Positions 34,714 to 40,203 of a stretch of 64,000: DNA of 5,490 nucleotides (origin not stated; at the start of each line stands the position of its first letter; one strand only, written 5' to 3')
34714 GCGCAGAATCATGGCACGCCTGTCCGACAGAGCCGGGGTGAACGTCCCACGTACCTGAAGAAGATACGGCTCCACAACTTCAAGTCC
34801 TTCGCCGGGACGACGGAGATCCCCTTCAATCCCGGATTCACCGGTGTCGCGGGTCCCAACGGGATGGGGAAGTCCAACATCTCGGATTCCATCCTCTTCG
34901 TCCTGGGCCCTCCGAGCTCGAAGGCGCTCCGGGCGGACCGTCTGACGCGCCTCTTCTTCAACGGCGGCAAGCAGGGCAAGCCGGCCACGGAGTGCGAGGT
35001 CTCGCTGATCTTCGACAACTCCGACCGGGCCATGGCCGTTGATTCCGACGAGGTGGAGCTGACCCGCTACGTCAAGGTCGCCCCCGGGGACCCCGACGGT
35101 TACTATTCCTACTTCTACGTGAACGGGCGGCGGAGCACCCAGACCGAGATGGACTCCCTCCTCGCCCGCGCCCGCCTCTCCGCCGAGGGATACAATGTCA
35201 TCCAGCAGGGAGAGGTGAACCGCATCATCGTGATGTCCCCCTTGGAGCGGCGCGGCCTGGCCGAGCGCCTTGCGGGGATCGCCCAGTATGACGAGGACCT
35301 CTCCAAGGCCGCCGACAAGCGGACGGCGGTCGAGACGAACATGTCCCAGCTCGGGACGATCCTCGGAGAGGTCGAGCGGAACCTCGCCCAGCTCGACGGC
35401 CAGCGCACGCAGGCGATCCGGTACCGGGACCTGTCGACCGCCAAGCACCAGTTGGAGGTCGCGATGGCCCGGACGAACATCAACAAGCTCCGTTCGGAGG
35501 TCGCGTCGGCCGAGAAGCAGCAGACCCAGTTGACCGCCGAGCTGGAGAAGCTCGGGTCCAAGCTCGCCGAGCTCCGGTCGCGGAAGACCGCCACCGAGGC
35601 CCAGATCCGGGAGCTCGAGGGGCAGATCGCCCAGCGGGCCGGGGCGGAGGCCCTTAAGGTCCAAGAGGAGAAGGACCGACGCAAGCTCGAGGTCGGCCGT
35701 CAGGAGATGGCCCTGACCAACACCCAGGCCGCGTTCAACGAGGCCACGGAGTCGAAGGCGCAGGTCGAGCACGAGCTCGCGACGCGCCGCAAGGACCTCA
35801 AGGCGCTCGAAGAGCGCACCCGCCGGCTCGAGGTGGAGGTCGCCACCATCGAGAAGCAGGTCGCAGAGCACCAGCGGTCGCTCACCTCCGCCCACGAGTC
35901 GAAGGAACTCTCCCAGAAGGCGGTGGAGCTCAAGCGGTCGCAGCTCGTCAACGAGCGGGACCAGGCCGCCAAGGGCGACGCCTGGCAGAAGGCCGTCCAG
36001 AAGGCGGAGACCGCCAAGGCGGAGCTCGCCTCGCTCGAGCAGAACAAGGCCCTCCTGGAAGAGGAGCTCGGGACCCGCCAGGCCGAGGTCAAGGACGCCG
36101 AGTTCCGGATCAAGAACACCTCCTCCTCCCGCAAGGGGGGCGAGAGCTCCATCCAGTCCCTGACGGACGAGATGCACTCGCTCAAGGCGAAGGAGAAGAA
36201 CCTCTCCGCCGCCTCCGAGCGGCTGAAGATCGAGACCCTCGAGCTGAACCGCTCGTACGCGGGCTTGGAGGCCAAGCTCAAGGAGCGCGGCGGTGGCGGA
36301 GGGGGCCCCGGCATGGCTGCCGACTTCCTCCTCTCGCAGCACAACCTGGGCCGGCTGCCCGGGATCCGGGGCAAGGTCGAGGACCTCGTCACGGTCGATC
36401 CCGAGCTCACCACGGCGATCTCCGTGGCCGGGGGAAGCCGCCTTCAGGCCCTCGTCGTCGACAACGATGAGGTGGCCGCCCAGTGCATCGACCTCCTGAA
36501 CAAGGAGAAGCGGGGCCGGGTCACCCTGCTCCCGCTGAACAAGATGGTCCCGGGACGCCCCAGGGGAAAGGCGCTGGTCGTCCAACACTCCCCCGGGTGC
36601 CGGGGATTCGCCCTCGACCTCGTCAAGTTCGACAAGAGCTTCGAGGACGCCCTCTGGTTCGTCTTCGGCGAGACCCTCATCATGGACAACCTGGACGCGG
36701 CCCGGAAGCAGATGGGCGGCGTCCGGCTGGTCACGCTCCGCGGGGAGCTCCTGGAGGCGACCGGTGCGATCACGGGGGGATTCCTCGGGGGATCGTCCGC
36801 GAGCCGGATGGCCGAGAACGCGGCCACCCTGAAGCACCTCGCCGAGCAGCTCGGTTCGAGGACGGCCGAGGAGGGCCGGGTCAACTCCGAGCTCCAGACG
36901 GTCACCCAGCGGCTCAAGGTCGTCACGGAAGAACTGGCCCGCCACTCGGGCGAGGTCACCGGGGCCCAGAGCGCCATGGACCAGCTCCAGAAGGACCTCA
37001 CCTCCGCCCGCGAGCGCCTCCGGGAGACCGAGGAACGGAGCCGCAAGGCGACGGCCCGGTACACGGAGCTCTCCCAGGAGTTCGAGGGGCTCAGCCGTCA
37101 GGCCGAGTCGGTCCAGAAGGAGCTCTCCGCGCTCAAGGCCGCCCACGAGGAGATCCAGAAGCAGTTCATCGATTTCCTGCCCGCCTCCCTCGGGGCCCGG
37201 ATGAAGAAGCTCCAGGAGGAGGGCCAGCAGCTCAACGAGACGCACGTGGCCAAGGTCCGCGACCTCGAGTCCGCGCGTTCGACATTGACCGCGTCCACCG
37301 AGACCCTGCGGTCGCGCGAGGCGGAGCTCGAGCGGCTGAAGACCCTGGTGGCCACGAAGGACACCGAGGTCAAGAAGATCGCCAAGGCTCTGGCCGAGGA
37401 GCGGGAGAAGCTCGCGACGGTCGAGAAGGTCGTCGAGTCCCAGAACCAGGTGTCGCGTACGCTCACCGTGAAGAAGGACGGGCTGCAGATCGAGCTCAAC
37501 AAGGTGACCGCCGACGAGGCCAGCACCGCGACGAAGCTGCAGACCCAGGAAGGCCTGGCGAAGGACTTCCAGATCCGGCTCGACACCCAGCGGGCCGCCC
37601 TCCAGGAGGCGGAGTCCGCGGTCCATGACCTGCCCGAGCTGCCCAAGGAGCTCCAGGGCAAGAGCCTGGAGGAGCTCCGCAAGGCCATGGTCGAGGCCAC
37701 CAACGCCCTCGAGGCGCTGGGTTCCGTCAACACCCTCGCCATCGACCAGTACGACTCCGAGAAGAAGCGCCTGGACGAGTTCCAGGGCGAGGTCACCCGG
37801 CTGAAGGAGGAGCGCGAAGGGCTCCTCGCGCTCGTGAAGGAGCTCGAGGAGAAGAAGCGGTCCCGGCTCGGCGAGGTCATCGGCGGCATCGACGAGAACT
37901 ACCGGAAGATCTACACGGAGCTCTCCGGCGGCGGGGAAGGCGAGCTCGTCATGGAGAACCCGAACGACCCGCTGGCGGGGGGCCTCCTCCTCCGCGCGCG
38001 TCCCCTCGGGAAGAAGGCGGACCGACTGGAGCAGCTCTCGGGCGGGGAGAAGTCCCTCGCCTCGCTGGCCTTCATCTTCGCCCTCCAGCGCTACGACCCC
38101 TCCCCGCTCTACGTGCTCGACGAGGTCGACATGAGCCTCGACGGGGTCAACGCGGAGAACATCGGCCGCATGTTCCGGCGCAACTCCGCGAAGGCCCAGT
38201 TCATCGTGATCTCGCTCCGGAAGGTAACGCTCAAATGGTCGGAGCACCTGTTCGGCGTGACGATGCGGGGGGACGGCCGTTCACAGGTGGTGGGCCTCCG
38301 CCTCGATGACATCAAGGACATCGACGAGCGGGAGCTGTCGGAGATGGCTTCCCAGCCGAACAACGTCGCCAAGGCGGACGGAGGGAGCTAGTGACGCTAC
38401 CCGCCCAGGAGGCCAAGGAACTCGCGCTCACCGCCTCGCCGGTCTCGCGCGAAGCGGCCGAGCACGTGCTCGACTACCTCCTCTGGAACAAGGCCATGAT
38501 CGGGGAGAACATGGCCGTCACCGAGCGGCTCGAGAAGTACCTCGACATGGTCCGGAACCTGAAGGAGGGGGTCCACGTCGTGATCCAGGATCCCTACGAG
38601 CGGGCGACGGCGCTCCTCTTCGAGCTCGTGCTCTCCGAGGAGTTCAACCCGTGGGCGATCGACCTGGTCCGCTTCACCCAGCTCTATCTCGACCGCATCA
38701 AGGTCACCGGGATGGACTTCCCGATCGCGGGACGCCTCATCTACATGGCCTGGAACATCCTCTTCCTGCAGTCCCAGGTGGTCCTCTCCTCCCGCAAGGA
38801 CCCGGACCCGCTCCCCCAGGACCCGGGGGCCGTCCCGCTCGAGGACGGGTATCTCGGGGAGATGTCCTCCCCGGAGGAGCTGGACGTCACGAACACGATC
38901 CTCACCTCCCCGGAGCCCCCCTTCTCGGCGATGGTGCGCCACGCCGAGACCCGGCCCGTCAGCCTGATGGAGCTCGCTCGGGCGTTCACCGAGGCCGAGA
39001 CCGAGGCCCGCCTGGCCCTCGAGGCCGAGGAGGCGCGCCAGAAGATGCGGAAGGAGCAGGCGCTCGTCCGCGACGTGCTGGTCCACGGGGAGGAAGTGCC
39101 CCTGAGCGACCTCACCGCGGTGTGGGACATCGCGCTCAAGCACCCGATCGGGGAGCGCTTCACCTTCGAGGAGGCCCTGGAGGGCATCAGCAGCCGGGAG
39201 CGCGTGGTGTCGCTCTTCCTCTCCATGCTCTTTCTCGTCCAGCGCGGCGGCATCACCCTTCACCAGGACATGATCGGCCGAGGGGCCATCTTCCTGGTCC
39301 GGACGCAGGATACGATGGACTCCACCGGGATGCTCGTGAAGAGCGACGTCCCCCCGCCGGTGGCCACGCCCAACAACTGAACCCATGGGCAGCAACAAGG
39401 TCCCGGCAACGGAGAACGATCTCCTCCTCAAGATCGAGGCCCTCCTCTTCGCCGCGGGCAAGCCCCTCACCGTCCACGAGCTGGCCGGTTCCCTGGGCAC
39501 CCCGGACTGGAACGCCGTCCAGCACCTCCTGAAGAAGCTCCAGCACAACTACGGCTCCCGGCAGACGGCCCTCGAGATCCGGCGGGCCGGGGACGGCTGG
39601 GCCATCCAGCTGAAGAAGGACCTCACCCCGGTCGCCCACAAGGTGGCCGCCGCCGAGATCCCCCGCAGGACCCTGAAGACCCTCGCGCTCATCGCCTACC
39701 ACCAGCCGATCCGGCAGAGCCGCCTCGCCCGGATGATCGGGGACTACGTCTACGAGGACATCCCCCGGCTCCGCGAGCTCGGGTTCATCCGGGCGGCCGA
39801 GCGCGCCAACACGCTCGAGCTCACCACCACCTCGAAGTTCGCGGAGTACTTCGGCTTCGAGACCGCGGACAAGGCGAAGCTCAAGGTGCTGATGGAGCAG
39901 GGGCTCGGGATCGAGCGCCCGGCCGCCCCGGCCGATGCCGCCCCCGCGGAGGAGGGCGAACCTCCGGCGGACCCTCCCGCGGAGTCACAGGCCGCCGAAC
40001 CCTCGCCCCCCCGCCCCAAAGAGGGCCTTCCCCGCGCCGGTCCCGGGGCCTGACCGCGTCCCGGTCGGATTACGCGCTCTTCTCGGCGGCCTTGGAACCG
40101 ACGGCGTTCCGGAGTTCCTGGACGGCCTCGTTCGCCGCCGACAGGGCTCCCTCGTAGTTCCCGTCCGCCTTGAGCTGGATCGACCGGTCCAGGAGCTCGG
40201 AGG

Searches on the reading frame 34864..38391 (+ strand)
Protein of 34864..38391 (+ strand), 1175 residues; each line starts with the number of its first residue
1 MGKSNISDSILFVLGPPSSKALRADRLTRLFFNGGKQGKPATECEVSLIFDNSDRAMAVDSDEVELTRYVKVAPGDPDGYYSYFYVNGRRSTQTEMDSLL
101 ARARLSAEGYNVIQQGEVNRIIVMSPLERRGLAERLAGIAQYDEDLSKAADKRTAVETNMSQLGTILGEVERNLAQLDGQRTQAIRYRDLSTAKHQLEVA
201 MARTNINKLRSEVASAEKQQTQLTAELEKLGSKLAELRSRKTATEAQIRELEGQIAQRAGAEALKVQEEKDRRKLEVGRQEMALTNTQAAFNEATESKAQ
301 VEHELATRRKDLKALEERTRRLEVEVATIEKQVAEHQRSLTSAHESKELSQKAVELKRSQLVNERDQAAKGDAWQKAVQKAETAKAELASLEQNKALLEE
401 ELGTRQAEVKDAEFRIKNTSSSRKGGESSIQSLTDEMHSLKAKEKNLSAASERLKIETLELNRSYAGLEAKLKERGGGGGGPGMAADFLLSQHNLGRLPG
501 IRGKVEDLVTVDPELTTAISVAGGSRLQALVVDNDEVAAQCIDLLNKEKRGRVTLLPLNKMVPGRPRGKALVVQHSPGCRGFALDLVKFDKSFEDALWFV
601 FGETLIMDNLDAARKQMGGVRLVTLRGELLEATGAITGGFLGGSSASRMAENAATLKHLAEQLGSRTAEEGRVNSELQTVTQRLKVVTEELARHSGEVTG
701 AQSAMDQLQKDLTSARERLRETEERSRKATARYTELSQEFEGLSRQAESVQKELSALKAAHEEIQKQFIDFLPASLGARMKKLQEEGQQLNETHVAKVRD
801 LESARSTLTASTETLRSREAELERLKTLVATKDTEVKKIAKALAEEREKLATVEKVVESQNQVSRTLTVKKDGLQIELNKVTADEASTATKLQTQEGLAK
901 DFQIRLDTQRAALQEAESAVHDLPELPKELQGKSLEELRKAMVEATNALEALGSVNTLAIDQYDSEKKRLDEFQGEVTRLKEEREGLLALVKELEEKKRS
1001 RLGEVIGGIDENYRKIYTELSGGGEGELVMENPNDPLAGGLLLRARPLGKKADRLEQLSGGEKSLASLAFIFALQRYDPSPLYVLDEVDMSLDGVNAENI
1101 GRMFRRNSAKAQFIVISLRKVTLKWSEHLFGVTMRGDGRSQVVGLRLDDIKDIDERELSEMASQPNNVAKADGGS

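Call 5: search_protein_families(library=pfam, proteins=[window:34864-38391:+], max_evalue=0.1)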
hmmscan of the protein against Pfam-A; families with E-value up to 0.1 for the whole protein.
window:34864-38391:+ (1175 aa): 8 families
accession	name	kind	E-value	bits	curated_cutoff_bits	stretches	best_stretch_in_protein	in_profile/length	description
PF02463.25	SMC_N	-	9e-46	156.5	40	1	2-1139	36-218/220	RecF/RecN/SMC N terminal domain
PF06470.18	SMC_hinge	-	4.9e-30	104.8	22.5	1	499-615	2-114/116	SMC proteins Flexible Hinge Domain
PF13304.12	AAA_21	-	1.4e-05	25.8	27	1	1054-1115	234-295/304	AAA domain, putative AbiEii toxin, Type IV TA system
PF13851.11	GAS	-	0.00082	19.3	32.3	1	650-765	22-133/200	Growth-arrest specific micro-tubule binding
PF19220.6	Rod_CreS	-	0.0019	17.8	100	1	647-767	160-277/359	Crescentin, rod domain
PF24922.1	ACBP4_C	-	0.0029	18.3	31.2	1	190-254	8-74/105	Acyl-CoA-binding domain-containing protein 4-6, C-terminal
PF06818.20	Fez1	-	0.0044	17.9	34.4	1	654-768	38-159/199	Fez1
PF12329.13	TMF_DNA_bd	-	0.0073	16.7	35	1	203-245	32-74/74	TATA element modulatory factor 1 DNA binding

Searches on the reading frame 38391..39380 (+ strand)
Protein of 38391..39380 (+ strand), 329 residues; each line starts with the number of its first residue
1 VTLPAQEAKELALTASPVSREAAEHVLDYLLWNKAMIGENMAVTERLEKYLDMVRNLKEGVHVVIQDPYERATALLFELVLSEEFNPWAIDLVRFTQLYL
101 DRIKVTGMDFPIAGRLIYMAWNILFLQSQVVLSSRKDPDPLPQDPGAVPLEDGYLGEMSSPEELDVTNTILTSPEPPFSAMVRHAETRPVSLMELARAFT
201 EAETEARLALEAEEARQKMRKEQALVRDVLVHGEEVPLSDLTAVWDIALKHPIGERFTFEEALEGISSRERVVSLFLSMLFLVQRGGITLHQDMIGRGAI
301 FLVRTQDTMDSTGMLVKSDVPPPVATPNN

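Call 5: search_protein_families(library=pfam, proteins=[window:38391-39380:+], max_evalue=0.1)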
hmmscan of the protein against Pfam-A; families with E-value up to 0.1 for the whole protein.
window:38391-39380:+ (329 aa): 1 family
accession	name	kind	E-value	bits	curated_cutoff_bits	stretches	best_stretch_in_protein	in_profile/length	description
PF02616.19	SMC_ScpA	-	0.00095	19.7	24.6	0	238-293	166-221/232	Segregation and condensation protein ScpA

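Call 6: search_protein_families(library=ncbifam, proteins=[window:38391-39380:+], max_evalue=0.1)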
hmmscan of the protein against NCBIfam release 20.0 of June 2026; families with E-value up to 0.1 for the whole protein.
window:38391-39380:+ (329 aa): 3 families
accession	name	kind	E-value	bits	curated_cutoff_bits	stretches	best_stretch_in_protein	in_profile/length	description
NF000994.0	PRK00104.1-3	equivalog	4e-05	23.4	234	1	74-136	16-79/246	segregation/condensation protein A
NF000995.0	PRK00104.1-4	equivalog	0.0047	16.3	315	0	67-135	10-79/251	segregation/condensation protein A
NF000993.0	PRK00104.1-2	equivalog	0.0074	15.9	268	0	253-306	182-234/237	segregation/condensation protein A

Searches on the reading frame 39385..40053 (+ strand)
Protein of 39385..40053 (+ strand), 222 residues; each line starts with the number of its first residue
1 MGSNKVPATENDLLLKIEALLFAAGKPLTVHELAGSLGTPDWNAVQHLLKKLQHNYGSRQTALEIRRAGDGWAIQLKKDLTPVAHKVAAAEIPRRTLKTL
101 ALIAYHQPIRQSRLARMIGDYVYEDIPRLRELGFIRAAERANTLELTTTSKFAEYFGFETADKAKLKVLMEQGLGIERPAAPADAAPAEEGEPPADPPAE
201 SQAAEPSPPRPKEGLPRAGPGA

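Call 5: search_protein_families(library=pfam, proteins=[window:39385-40053:+], max_evalue=0.1)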
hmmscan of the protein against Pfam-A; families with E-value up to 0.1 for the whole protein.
window:39385-40053:+ (222 aa): 1 family
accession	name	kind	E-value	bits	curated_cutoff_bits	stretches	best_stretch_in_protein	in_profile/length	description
PF04079.22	SMC_ScpB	-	4.8e-31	107.9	27.4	1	16-162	2-155/160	Segregation and condensation complex subunit ScpB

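Call 6: search_protein_families(library=ncbifam, proteins=[window:39385-40053:+], max_evalue=0.1)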
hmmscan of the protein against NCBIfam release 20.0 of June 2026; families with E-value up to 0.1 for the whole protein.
window:39385-40053:+ (222 aa): 3 families
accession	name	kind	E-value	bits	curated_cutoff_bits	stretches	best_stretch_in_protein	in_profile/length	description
TIGR00281.1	TIGR00281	equivalog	1.2e-23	83.7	89.2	1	15-163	4-160/186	SMC-Scp complex subunit ScpB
NF001106.1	PRK00135.2-1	exception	4.1e-08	32.5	300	1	16-159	205-357/377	SMC-Scp complex subunit ScpB, long form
NF009710.0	PRK13239.1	equivalog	0.023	14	193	0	10-52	20-60/210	alkylmercury lyase MerB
